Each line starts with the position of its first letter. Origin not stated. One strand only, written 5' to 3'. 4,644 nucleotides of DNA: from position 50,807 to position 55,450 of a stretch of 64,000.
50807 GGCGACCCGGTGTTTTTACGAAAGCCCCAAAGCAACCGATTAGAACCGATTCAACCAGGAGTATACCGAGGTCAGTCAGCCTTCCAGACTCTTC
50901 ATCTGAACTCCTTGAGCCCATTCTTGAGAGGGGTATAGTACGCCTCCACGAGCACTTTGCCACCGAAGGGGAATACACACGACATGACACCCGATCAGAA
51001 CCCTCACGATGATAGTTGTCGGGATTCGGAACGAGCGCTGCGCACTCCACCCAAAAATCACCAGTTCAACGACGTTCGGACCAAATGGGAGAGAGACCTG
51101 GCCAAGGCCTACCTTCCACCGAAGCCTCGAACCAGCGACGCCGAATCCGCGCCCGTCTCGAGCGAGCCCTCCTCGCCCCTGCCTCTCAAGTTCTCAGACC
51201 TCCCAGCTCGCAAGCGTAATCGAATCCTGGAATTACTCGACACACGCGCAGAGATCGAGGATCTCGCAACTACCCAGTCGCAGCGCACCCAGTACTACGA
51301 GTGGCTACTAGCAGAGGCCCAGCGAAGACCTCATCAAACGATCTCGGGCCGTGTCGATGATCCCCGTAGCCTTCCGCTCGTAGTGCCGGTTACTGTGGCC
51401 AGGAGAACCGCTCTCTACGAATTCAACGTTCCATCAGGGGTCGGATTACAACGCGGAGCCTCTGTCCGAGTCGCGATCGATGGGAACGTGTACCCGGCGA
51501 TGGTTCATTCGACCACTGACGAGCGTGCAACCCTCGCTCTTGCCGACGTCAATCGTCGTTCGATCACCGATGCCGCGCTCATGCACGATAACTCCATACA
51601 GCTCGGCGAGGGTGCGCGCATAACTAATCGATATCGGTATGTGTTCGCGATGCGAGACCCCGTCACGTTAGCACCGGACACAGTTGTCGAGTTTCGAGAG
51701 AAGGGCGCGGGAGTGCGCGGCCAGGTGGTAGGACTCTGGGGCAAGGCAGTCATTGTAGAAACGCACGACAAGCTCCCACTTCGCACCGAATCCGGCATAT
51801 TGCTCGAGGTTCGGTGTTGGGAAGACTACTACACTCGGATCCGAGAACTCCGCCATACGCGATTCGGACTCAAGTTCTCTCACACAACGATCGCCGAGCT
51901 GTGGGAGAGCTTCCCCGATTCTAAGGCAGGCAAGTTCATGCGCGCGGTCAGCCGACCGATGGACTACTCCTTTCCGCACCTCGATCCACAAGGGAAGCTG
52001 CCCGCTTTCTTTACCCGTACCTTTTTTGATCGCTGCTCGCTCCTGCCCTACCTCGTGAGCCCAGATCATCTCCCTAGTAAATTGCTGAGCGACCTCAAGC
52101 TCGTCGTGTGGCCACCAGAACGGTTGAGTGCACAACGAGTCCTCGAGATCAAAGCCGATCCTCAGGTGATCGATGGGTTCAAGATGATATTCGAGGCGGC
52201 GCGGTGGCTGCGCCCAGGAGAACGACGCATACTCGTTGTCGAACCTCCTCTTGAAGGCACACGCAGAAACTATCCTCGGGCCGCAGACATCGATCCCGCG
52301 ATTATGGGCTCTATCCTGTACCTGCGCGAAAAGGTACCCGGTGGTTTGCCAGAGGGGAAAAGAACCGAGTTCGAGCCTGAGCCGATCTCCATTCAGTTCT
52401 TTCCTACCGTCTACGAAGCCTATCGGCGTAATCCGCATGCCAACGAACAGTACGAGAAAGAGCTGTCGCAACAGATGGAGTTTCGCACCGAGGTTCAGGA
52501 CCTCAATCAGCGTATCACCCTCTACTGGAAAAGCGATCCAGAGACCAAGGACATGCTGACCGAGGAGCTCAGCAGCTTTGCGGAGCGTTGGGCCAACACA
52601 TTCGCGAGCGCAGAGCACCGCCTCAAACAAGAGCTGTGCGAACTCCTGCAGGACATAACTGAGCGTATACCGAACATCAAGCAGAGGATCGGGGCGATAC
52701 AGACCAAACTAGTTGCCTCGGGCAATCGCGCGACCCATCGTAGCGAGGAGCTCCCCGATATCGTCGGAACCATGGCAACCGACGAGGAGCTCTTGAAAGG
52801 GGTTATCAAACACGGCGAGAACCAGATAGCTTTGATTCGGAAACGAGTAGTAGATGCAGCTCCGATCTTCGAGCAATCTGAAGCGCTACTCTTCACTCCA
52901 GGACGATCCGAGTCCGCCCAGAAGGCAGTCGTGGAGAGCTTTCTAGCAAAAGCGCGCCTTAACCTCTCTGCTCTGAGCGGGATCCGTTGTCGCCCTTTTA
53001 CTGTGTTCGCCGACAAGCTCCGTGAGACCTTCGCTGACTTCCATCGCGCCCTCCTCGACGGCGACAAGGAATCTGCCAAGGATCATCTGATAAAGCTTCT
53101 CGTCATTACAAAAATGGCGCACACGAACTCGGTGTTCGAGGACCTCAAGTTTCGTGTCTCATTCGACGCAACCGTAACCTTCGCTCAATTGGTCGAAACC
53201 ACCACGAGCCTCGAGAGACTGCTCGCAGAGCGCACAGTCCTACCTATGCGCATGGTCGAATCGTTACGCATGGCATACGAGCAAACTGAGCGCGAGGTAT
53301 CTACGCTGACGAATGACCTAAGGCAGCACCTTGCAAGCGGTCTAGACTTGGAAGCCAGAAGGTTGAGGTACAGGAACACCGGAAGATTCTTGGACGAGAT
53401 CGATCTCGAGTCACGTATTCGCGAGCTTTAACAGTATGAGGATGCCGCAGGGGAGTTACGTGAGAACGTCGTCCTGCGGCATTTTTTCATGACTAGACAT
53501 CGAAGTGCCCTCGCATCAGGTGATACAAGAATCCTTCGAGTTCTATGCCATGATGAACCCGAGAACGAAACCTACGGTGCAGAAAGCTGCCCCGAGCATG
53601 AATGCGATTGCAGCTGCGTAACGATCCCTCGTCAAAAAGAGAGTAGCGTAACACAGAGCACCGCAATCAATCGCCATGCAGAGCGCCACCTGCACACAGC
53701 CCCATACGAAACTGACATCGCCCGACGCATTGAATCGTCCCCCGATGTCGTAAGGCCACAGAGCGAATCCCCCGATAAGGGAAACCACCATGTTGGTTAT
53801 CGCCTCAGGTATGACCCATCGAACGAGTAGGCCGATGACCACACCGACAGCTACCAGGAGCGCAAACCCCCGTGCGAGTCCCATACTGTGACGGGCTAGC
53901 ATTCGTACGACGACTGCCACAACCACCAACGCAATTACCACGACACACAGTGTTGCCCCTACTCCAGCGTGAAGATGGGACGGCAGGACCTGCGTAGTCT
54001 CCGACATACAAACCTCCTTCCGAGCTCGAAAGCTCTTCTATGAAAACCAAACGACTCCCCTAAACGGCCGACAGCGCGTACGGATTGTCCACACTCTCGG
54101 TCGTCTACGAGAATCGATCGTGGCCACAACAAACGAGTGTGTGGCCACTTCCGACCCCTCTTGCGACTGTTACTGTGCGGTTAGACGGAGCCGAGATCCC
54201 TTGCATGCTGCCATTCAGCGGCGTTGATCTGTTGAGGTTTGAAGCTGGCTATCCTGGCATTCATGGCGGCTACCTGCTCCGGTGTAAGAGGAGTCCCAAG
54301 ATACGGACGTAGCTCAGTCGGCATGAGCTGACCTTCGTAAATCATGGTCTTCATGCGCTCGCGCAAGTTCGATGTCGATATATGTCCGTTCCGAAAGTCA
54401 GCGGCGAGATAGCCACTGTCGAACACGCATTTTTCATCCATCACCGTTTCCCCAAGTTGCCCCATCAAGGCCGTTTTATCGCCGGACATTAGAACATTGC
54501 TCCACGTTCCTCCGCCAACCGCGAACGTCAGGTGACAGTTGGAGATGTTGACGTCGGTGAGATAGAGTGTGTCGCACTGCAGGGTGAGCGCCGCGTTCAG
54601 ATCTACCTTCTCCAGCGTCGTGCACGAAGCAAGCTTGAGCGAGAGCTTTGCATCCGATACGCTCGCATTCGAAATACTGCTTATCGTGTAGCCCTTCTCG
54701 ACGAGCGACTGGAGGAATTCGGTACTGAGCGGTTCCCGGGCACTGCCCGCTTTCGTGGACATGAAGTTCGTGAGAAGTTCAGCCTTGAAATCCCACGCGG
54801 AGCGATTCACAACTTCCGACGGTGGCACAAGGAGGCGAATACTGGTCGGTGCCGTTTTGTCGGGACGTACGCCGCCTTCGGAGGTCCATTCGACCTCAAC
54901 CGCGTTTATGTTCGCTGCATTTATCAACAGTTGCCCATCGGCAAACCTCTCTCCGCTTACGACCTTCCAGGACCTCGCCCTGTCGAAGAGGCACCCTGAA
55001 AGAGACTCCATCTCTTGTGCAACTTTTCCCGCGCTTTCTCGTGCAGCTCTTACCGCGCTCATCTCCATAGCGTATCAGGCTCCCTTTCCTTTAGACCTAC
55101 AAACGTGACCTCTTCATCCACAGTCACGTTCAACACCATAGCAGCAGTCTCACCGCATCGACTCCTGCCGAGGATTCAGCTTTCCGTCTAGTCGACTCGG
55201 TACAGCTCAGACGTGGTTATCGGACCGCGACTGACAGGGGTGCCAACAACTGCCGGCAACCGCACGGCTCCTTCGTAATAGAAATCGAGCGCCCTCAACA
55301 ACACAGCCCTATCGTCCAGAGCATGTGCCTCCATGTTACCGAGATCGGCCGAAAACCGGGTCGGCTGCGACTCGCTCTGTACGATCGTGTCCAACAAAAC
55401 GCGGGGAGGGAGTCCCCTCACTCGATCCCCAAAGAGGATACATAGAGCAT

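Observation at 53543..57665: Three uncharacterised genes co-oriented behind the triad: two proteins sharing a beta-helix-like module plus a 4-TM protein (candidate novel effector arm)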

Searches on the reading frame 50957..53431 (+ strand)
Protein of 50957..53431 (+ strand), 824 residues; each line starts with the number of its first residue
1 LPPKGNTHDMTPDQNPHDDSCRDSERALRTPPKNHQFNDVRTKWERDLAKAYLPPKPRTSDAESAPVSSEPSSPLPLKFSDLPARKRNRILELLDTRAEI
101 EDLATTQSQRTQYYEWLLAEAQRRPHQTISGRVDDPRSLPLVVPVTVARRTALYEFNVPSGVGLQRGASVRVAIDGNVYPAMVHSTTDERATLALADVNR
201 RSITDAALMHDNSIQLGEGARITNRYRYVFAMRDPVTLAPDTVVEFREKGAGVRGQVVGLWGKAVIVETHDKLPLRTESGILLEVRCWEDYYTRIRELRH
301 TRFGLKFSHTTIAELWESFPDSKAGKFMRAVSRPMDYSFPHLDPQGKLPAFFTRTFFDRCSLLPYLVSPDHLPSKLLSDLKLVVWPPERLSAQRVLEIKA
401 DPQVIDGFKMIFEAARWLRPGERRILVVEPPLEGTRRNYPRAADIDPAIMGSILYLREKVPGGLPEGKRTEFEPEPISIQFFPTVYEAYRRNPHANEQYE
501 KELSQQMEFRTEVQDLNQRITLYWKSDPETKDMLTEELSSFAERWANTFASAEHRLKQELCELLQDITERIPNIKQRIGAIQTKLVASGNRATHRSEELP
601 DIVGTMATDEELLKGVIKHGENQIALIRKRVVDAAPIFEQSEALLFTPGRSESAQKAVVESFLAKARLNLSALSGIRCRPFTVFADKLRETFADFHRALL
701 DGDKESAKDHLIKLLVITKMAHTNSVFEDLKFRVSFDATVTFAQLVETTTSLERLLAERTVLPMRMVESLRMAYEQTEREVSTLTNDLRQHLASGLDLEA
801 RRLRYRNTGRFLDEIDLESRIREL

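Call 4: search_protein_families(library=pfam, proteins=[window:50957-53431:+], max_evalue=0.1)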
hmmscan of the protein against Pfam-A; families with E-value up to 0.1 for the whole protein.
window:50957-53431:+ (824 aa): 0 families

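Call 5: search_protein_families(library=padloc, proteins=[window:50957-53431:+], max_evalue=0.1)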
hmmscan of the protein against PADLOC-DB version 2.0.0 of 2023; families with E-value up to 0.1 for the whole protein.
window:50957-53431:+ (824 aa): 1 family
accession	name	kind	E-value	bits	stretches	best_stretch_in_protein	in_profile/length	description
PDLC01680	Cas13-ApeA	-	0.043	11.8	0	487-600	53-145/175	Cas13-ApeA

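Call 29: search_protein_families(library=ncbifam, proteins=[window:50957-53431:+], max_evalue=0.1)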
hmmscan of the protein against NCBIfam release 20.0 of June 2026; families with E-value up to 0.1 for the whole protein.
window:50957-53431:+ (824 aa): 1 family
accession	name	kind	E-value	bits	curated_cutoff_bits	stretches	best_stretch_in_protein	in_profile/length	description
NF049873.2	cytotoxin_MakE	exception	0.0099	14.9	360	1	539-632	87-180/352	alpha-pore-forming cytotoxin subunit MakE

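Call 37: search_protein_families(library=phrogs, proteins=[window:50957-53431:+], max_evalue=0.1)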
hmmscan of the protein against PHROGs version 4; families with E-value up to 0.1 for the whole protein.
window:50957-53431:+ (824 aa): 0 families

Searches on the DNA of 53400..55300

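Call 102: search_rna_families(source=window, start=53400, end=55300, threshold=evalue, max_evalue=1)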
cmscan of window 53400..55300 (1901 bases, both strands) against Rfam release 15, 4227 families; matches with E-value up to 1: 0.
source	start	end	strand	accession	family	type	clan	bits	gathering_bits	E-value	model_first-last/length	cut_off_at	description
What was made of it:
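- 54008..54103 (-): Conserved leader upstream of TM. It includes a small hairpin (54022-54035, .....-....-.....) directly 5' of the Shine-Dalgarno sequence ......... (54013-54021). No Rfam match (call 102).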

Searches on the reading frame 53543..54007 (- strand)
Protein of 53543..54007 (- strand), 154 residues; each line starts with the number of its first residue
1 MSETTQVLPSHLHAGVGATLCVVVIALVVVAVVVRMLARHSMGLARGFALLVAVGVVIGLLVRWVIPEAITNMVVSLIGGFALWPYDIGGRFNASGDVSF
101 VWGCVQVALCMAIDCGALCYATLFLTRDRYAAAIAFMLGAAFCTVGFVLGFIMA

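Call 4: search_protein_families(library=pfam, proteins=[window:53543-54007:-], max_evalue=0.1)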
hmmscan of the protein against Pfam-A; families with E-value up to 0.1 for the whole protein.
window:53543-54007:- (154 aa): 0 families

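Call 5: search_protein_families(library=padloc, proteins=[window:53543-54007:-], max_evalue=0.1)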
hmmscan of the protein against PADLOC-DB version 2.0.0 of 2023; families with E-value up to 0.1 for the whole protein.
window:53543-54007:- (154 aa): 0 families

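Call 29: search_protein_families(library=ncbifam, proteins=[window:53543-54007:-], max_evalue=0.1)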
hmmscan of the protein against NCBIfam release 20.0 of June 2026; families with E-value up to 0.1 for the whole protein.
window:53543-54007:- (154 aa): 0 families

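Call 37: search_protein_families(library=phrogs, proteins=[window:53543-54007:-], max_evalue=0.1)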
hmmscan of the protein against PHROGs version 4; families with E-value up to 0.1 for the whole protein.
window:53543-54007:- (154 aa): 0 families

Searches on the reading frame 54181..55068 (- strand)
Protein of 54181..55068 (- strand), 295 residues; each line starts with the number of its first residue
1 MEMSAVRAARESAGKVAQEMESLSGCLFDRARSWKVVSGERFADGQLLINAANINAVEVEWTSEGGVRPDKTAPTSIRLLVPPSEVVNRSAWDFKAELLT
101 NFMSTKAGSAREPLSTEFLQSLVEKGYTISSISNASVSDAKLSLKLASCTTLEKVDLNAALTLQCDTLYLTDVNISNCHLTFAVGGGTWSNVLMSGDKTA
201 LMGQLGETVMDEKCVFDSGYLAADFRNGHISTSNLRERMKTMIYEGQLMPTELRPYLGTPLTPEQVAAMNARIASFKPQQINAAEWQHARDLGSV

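Call 4: search_protein_families(library=pfam, proteins=[window:54181-55068:-], max_evalue=0.1)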
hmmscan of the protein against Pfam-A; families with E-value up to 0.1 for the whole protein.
window:54181-55068:- (295 aa): 0 families

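Call 5: search_protein_families(library=padloc, proteins=[window:54181-55068:-], max_evalue=0.1)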
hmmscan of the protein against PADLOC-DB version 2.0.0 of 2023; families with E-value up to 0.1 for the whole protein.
window:54181-55068:- (295 aa): 0 families

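Call 18: find_homologous_proteins(query=window:54181-55068:-)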
Query window:54181-55068:- (295 aa): 4 proteins with E <= 0.001 among 1989 candidates.
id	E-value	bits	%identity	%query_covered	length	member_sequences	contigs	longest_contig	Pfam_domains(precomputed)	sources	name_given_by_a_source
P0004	1.6e-190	649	100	100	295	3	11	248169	-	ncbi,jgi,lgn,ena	jgi:hypothetical protein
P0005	9.0e-127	440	68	99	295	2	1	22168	-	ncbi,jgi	jgi:hypothetical protein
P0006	1.6e-108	380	65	94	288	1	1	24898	-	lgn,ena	-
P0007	3.5e-103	363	66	91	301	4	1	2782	-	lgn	-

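Call 20: list_cluster_members(proteins=[P0004, P0002, P0005])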
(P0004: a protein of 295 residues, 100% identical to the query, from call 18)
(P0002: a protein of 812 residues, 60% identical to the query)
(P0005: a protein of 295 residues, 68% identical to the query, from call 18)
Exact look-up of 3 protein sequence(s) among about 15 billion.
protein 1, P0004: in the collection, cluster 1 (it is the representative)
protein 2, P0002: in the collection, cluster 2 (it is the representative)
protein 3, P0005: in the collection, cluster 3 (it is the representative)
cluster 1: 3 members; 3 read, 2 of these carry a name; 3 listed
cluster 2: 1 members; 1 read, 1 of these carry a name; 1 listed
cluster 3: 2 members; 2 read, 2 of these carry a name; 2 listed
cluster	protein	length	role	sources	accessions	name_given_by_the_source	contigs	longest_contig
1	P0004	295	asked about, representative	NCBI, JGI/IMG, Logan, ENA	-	hypothetical protein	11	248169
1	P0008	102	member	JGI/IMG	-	hypothetical protein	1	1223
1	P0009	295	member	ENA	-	-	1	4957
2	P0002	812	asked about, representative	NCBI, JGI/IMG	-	hypothetical protein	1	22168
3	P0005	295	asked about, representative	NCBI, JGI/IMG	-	hypothetical protein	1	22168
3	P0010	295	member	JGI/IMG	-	hypothetical protein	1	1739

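Call 29: search_protein_families(library=ncbifam, proteins=[window:54181-55068:-], max_evalue=0.1)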
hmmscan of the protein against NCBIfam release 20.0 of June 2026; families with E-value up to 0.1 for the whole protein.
window:54181-55068:- (295 aa): 0 families

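Call 37: search_protein_families(library=phrogs, proteins=[window:54181-55068:-], max_evalue=0.1)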
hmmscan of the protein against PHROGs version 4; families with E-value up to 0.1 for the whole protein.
window:54181-55068:- (295 aa): 0 families

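Call 48: predict_structure(alignment_id=A2)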
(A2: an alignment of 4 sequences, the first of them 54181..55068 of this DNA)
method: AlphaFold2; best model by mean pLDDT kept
length: 295 residues; sequences in the alignment: 4
mean_pLDDT: 69.7   pTM: 0.69
mean pLDDT of the five models: 69.7, 61.2, 61.0, 58.1, 52.3
residues with pLDDT >= 90: 28; 70-90: 159; 50-70: 44; < 50: 64
segments of 3 or more residues with pLDDT < 50: 1-45, 277-295
pLDDT, mean of each block of 10 residues (from residue 1): 43 43 36 35 54 70 67 83 75 74 70 73 85 80 79 85 83 85 86 84 85 87 81 83 77 72 68 53 39 36
secondary structure, 60 per line:
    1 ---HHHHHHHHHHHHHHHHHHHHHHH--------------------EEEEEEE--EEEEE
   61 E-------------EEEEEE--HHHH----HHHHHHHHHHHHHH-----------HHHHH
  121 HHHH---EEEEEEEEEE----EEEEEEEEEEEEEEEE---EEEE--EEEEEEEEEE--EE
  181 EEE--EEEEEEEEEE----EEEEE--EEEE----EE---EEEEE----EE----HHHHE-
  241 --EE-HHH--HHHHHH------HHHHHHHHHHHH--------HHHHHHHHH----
elements in order: H4-26 E47-53 E56-61 E75-80 H83-86 H91-104 H116-124 E128-137 E142-157 E161-164 E167-176 E179-183 E186-195 E200-204 E207-210 E220-224 H235-238 H251-256 H263-274 H283-291

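Call 52: fold_search(model_id=the predicted structure, library=pdb)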
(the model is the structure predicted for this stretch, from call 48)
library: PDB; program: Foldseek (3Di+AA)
matches with E <= 10: 234; with E <= 0.001: 0
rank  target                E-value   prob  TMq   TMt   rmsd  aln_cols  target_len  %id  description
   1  2g0y                  2.8e-01  0.41  0.19  0.38   7.8       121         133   16  Crystal Structure of a Lumenal Pentapeptide Repeat Protein from Cyanothece sp 51142 at 2.3 Angstrom Resolution. Tetragon (released 2006-11-07)
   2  4u4b                  6.9e-01  0.03  0.14  0.13  17.3       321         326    9  Crystal Structure of Pectate Lyase Pel3 from Pectobacterium carotovorum with one monomer in the A.U. (released 2015-08-05)
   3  4pex_A                7.6e-01  0.03  0.14  0.10  14.7       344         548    8  Structure of the E502A variant of sacteLam55A from Streptomyces sp. SirexAA-E in complex with glucose (released 2015-03-18)
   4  4pex_B                8.5e-01  0.03  0.13  0.09  14.9       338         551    8  Structure of the E502A variant of sacteLam55A from Streptomyces sp. SirexAA-E in complex with glucose (released 2015-03-18)
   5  4pey_A                9.4e-01  0.03  0.12  0.08  14.0       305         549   10  Structure of the E502A variant of sacteLam55A from Streptomyces sp. SirexAA-E in complex with laminaritriose (released 2015-03-18)
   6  5c1e                  1.2e+00  0.04  0.13  0.13  12.7       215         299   12  Crystal Structure of the Pectin Methylesterase from Aspergillus niger in Penultimately Deglycosylated Form (N-acetylgluc (released 2015-07-01)
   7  3b8y_B                1.3e+00  0.02  0.12  0.13  16.4       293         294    7  Crystal Structure of Pectate Lyase PelI from Erwinia chrysanthemi in complex with tetragalacturonic acid (released 2008-04-29)
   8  8grm_P                1.5e+00  0.20  0.13  0.23   6.9        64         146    9  Cryo-EM structure of PRC1 bound to H2AK119-UbcH5b-Ub nucleosome (released 2023-04-12)
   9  6jv4_B                1.7e+00  0.25  0.11  0.14   4.1        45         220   11  Crystal structure of metallo-beta-lactamase VMB-1 (released 2019-11-27)
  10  1xg2_A                1.7e+00  0.04  0.12  0.11  13.9       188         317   10  Crystal structure of the complex between pectin methylesterase and its inhibitor protein (released 2005-03-22)
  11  7myf_A                1.8e+00  0.28  0.14  0.20   6.5        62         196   11  Ubiquitin variant UbV.k.1 in complex with Ube2k (released 2021-08-25)
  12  2bm5_A                1.8e+00  0.05  0.15  0.21  11.9       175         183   14  The Structure of MfpA (Rv3361c, P21 Crystal form). The Pentapeptide Repeat Protein from Mycobacterium tuberculosis Fol (released 2005-06-07)
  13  9e4w_N                1.9e+00  0.16  0.11  0.33   7.5        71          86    7  Structure of Bacillus phage SPO1 anti-CBASS 4 (Acb4) in complex with 3'3'-cGAMP (released 2025-01-29)
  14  5c1c                  2.0e+00  0.06  0.18  0.18  11.9       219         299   13  Crystal Structure of the Pectin Methylesterase from Aspergillus niger in Deglycosylated Form (released 2015-07-01)
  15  6lfd_A                2.2e+00  0.23  0.11  0.15   3.6        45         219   11  Crystal structure of VMB-1 at pH5.5(Bis-Tris) (released 2020-02-26)
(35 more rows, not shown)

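Call 74: find_homologous_proteins(query=A7, max_evalue=0.01)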
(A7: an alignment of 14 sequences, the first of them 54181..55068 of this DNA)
Query A7 (14 sequences) (295 aa, profile of the alignment): 6 proteins with E <= 0.01 among 8000 candidates.
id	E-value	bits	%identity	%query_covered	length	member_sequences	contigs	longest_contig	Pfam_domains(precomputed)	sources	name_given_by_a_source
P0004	8.0e-116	405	100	100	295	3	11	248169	-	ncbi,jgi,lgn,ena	jgi:hypothetical protein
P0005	1.1e-114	401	68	99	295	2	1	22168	-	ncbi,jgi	jgi:hypothetical protein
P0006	2.3e-112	393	65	94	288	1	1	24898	-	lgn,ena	-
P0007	1.7e-109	384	66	91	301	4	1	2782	-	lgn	-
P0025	2.4e-60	222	25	23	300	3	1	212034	-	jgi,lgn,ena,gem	-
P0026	6.5e-50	188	27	53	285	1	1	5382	-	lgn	-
